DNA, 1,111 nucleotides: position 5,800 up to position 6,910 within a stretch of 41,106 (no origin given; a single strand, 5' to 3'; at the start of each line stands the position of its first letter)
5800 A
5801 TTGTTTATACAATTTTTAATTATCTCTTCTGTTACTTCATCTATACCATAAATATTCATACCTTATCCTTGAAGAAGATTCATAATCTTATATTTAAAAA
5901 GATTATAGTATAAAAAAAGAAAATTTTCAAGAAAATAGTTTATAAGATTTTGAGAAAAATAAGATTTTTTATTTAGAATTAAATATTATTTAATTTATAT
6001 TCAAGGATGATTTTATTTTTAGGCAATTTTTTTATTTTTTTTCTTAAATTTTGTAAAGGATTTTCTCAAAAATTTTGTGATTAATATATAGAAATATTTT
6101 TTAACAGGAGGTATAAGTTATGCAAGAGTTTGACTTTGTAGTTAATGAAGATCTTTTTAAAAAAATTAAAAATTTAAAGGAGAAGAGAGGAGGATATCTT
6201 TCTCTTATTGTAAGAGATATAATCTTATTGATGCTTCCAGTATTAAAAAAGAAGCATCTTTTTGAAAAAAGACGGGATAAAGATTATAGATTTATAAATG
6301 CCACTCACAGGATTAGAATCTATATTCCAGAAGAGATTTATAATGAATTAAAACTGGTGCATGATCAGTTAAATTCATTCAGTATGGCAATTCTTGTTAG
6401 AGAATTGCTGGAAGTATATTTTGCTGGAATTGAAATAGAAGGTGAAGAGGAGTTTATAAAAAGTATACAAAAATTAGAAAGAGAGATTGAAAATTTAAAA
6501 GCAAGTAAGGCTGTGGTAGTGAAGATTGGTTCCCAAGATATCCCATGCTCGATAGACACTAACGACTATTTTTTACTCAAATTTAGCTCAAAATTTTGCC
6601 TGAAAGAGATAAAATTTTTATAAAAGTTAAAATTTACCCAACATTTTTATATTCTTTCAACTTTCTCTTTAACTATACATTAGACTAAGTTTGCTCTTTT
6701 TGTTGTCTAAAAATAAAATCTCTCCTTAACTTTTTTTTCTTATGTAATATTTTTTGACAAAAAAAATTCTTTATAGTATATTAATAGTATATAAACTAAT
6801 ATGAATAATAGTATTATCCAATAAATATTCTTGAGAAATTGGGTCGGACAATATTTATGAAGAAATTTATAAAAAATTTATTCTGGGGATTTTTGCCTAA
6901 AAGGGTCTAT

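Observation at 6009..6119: The non-coding 5' module is far better conserved than the ORFs it precedes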

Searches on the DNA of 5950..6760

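Call 100: search_rna_families(source=window, start=5950, end=6760, threshold=evalue, max_evalue=1)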
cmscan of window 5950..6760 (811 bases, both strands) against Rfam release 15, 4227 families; matches with E-value up to 1: 1.
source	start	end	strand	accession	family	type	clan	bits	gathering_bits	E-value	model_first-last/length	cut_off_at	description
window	6220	6286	+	RF00152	SNORD79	Gene; snRNA; snoRNA; CD-box;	CL00069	22.3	47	0.65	1-83/83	no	Small nucleolar RNA SNORD79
